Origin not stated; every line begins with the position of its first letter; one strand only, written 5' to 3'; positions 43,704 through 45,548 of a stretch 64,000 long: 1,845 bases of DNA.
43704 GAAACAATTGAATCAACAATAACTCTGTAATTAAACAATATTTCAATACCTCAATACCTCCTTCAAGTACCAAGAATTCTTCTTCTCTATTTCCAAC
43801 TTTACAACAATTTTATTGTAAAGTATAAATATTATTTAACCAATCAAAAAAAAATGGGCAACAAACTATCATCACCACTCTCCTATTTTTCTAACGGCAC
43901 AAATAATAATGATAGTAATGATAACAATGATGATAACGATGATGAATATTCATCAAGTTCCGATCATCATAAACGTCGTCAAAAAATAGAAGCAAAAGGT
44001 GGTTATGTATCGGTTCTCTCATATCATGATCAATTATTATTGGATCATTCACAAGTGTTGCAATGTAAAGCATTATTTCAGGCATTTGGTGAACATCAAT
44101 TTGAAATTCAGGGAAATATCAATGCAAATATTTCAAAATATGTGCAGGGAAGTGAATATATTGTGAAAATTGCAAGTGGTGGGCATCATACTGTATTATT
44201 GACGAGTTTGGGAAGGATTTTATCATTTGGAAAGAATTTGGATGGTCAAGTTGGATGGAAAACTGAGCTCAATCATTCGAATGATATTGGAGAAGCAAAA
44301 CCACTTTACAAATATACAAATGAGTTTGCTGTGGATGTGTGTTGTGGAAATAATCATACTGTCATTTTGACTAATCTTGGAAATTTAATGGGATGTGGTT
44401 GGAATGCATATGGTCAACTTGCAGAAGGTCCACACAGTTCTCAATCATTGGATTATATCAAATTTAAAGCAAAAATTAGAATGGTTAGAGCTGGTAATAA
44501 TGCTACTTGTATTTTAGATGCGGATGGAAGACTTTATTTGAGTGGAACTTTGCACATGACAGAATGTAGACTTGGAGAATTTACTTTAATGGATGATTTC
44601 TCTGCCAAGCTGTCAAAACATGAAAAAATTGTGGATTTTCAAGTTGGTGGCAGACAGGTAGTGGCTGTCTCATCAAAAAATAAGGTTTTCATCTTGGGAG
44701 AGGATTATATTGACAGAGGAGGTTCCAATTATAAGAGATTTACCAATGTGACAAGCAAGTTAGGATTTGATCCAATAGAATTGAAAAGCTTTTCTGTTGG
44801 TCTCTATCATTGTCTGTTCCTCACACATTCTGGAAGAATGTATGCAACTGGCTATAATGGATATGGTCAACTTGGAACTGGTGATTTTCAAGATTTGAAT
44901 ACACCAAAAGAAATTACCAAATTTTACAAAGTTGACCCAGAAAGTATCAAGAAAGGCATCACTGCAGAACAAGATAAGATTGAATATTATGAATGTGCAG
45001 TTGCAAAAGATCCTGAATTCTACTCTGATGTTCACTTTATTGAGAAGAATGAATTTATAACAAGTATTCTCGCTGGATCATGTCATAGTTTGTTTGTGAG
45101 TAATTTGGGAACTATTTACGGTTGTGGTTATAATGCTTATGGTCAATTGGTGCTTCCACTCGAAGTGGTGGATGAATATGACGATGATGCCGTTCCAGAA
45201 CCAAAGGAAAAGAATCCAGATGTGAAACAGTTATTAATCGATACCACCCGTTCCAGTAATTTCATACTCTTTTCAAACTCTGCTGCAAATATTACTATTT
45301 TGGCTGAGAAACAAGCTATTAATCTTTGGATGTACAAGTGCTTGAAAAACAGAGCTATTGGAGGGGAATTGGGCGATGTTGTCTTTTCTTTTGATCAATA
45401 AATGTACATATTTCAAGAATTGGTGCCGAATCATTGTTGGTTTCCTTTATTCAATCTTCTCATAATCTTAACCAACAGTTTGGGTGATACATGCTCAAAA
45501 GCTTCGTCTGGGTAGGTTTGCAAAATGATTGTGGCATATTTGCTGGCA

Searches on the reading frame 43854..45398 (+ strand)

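Call 55: search_protein_families(library=pfam, proteins=[P0121, P0123, P0124], max_evalue=0.001)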
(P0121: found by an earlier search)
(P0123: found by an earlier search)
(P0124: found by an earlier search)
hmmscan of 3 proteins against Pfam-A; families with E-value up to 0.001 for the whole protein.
P0121 (394 aa): 1 family
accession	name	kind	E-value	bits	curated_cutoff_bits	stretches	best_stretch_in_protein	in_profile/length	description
PF25390.1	WD40_RLD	-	8.7e-08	32.3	150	0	205-246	195-236/363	RCC1-like domain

P0123 (156 aa): 1 family
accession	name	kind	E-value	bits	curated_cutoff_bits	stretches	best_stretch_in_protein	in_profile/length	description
PF10256.14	Erf4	-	7.9e-05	23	29.3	1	11-68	14-70/116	Golgin subfamily A member 7/ERF4 family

P0124 (515 aa): 4 families
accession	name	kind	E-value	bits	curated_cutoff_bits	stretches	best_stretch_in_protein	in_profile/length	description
PF25390.1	WD40_RLD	-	2.7e-50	172.1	150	2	96-361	27-299/363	RCC1-like domain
PF13540.12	RCC1_2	-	3.3e-34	116.2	22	4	160-188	2-30/30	Regulator of chromosome condensation (RCC1) repeat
PF00415.24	RCC1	-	4.7e-22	78.7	21.7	2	326-358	1-33/50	Regulator of chromosome condensation (RCC1) repeat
PF25384.1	Alsin_RLD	-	4.1e-08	33.4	100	0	99-178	273-352/405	Alsin RCC1-like domain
